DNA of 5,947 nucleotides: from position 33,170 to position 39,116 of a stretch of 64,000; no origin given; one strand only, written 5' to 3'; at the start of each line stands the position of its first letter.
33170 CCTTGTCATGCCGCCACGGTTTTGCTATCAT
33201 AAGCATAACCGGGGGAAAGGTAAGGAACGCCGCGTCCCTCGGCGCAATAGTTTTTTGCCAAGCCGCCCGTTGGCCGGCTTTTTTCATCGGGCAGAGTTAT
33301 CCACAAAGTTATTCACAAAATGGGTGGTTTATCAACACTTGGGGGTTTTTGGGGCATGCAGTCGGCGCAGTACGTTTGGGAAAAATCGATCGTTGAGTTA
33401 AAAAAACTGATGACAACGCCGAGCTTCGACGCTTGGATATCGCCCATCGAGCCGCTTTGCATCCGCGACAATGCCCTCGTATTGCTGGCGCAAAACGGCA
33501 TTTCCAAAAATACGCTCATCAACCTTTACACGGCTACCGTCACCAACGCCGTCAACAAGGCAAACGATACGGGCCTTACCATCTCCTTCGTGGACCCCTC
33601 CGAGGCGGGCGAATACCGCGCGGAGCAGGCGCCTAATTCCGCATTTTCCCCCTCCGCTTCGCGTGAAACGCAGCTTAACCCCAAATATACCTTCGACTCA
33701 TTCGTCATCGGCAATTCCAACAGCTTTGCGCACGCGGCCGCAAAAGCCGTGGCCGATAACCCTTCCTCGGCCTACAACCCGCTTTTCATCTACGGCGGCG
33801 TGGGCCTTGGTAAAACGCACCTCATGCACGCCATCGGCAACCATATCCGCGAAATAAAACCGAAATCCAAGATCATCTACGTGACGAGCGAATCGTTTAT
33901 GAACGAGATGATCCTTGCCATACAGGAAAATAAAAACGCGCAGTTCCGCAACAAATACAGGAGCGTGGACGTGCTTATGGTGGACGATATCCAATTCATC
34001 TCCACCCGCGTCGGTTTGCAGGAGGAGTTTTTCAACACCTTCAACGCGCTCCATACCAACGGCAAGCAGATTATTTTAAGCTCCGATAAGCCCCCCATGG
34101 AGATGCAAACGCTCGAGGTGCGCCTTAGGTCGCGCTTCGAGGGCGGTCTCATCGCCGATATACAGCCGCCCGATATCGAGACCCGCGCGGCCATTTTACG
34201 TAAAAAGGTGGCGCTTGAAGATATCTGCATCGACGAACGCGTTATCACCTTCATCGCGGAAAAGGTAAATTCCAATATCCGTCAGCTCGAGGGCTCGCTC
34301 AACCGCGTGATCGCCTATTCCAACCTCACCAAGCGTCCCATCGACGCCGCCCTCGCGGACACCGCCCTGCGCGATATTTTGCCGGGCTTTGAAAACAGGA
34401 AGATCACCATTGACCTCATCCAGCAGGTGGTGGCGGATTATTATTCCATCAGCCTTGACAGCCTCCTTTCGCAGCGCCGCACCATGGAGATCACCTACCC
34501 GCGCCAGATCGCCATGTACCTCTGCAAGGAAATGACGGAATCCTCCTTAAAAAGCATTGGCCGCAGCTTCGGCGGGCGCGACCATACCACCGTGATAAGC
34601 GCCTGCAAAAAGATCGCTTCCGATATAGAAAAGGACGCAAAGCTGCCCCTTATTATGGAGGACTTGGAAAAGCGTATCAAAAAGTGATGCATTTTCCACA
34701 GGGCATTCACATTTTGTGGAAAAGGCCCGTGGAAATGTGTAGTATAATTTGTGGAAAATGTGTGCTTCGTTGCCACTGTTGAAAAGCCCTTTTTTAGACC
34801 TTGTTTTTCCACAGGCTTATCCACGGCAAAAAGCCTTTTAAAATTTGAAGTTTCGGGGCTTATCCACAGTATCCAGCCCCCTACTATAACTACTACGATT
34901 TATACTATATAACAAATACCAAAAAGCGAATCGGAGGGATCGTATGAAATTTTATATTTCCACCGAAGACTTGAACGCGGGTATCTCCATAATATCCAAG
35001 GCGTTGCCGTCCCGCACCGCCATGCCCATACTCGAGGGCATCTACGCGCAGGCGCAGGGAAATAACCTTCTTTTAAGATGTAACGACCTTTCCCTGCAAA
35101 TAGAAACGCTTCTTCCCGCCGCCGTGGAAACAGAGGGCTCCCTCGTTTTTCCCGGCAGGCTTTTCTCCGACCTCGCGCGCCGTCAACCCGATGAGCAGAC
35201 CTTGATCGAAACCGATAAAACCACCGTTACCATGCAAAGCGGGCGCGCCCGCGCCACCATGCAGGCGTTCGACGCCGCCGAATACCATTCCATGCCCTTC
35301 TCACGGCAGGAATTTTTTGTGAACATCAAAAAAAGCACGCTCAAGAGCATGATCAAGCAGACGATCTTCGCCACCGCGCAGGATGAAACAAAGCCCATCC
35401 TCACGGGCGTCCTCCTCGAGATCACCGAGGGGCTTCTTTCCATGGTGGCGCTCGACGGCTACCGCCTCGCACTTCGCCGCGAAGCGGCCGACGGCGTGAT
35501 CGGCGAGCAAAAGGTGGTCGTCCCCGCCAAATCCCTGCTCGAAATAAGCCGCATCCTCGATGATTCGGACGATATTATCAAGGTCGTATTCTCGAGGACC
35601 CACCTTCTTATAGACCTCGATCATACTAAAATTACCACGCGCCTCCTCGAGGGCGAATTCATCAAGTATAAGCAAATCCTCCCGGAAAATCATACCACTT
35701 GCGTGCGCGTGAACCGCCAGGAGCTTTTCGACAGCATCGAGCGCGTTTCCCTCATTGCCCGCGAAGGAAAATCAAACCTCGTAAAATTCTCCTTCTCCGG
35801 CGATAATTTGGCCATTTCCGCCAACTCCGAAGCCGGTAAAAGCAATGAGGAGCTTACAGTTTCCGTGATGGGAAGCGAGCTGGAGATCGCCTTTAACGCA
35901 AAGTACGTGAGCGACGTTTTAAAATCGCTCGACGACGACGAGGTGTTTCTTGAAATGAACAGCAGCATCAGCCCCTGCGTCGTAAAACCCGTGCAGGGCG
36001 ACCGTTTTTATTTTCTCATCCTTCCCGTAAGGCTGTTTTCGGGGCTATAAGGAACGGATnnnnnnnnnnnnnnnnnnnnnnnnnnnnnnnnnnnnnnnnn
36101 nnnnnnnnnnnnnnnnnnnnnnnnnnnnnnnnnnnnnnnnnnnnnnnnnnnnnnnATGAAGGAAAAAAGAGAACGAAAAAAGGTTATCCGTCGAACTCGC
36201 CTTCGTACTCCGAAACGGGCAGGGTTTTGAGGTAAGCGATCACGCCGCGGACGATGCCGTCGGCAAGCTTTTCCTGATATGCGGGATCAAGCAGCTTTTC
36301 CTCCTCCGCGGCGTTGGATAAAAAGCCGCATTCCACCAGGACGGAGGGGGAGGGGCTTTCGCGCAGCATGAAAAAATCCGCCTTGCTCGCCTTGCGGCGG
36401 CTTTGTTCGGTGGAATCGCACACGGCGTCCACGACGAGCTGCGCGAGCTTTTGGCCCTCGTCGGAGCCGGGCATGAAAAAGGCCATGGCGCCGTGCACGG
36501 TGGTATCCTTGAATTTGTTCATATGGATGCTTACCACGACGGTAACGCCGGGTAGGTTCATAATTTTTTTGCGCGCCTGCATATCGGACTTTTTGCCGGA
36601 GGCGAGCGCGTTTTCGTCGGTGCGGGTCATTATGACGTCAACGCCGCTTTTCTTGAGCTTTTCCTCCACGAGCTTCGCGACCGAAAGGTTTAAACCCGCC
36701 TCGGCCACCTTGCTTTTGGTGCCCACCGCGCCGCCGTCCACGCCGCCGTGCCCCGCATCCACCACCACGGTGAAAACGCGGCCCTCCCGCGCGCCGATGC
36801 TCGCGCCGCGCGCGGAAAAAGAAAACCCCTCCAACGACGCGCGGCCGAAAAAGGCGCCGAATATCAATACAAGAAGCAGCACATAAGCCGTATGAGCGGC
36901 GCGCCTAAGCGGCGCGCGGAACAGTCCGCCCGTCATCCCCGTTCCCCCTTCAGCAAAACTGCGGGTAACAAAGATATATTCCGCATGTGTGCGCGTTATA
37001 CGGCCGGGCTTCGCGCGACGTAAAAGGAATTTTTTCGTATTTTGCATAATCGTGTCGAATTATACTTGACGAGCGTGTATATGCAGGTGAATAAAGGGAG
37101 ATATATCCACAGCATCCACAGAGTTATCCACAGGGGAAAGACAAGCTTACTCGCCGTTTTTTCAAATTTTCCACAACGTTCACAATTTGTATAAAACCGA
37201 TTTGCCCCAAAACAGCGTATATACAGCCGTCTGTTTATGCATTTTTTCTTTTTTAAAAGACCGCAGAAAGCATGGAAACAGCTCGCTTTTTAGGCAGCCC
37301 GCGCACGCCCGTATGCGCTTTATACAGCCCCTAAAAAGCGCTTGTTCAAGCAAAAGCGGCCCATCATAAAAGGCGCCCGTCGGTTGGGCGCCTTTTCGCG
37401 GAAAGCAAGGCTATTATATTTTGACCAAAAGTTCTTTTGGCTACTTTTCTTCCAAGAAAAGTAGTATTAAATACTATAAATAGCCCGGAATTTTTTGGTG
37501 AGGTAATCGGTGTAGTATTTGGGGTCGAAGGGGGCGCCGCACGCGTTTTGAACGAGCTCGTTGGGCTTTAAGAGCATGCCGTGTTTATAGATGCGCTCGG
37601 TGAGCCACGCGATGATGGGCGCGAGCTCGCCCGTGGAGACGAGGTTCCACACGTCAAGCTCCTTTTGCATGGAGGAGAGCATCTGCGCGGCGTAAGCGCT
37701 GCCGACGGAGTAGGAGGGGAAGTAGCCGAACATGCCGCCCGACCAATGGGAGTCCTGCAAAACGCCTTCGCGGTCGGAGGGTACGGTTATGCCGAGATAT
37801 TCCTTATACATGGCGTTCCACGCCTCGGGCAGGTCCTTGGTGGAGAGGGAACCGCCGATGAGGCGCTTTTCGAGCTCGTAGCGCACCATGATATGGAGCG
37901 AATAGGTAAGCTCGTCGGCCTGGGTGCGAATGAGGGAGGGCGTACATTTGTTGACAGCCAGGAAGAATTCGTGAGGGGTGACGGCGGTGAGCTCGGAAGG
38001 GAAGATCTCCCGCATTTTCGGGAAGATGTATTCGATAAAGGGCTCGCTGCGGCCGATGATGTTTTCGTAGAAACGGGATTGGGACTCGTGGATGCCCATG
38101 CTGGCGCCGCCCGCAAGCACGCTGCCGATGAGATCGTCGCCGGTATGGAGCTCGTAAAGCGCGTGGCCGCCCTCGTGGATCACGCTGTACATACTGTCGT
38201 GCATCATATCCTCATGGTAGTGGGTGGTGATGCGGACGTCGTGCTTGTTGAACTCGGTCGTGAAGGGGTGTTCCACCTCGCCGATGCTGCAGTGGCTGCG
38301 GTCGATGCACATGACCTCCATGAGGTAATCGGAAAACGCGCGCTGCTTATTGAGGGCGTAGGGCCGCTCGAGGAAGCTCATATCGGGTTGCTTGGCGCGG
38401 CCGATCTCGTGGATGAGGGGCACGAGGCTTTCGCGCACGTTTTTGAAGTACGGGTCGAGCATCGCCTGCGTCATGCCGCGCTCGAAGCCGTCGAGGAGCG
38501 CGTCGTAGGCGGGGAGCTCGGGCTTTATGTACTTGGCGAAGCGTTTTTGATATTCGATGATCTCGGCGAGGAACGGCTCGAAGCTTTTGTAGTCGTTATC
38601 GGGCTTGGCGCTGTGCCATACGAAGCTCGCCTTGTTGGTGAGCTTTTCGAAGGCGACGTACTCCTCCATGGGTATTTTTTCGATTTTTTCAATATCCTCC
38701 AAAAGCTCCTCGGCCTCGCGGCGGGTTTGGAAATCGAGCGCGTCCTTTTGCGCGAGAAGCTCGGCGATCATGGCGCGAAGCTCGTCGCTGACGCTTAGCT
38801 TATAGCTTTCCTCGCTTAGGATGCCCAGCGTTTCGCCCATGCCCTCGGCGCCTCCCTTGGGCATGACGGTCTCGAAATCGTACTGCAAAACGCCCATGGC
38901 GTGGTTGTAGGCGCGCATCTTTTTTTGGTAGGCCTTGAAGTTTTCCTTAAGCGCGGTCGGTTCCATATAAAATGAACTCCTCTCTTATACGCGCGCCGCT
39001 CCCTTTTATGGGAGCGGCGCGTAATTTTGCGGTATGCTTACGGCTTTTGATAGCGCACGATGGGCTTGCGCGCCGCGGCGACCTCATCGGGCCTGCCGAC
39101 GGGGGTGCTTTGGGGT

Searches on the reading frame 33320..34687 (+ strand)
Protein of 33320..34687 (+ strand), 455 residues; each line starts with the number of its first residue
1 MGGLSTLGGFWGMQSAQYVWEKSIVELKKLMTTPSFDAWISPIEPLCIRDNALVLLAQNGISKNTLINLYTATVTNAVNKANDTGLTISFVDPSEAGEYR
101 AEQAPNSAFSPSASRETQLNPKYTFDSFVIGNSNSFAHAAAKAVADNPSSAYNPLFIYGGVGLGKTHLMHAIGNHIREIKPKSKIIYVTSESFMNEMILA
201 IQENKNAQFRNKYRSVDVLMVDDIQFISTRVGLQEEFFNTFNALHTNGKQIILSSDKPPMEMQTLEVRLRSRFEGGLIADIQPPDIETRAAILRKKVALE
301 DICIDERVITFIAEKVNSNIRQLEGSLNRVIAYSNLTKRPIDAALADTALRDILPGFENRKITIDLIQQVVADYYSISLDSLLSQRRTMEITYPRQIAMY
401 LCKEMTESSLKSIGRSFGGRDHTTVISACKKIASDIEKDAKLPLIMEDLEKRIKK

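Call 10: search_protein_families(library=pfam, proteins=[window:33320-34687:+])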
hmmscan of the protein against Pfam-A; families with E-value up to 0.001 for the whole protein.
window:33320-34687:+ (455 aa): 8 families
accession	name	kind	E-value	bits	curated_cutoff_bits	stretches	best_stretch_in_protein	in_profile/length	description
PF00308.24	Bac_DnaA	-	8.5e-71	237.8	23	1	119-279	1-161/162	Bacterial DnaA ATPAse domain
PF08299.17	Bac_DnaA_C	-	2.4e-31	108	31.5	1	364-432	1-69/69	Bacterial dnaA protein helix-turn-helix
PF11638.13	DnaA_N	-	2.1e-07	31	24.6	1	19-79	3-64/65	DnaA N-terminal domain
PF01695.23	IstB_IS21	-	1e-06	28.9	24.1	1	155-258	95-195/238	IstB-like ATP binding protein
PF00004.35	AAA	-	9.9e-06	26.5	21.2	1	156-273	2-123/131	ATPase family associated with various cellular activities (AAA)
PF13173.12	AAA_14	-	0.00018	22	27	1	153-266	3-108/129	AAA domain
PF13401.12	AAA_22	-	0.00043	21.1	27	0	154-246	7-109/130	AAA domain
PF01637.24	ATPase_2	-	0.00077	19.8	33.2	0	151-256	19-117/225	ATPase domain predominantly from Archaea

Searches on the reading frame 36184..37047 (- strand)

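Call 10: search_protein_families(library=pfam, proteins=[window:36184-37047:-])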
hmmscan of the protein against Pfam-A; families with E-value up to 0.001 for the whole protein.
window:36184-37047:- (287 aa): 1 family
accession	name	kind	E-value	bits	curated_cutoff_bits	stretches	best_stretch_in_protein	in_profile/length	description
PF01520.23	Amidase_3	-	1e-43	149.8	27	1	94-270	1-173/174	N-acetylmuramoyl-L-alanine amidase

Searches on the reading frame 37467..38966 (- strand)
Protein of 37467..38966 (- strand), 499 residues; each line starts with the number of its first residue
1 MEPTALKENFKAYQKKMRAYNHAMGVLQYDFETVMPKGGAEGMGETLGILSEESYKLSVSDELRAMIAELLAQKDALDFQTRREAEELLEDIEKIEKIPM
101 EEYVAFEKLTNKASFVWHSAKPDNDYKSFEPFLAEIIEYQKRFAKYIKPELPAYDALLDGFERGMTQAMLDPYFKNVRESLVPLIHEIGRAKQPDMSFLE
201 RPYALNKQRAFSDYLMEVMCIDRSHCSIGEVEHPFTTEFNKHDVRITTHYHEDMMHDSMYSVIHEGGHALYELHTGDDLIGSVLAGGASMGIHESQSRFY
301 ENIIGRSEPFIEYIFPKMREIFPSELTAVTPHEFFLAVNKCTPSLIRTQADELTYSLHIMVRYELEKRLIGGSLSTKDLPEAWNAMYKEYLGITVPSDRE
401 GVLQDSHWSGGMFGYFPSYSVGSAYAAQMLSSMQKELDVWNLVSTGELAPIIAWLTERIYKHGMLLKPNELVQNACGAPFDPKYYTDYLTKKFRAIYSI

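Call 10: search_protein_families(library=pfam, proteins=[window:37467-38966:-])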
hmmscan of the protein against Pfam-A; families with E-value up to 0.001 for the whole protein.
window:37467-38966:- (499 aa): 1 family
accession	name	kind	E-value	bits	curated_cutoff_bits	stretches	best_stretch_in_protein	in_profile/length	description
PF02074.21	Peptidase_M32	-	2.7e-169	564.4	25.1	1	10-493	2-489/489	Carboxypeptidase Taq (M32) metallopeptidase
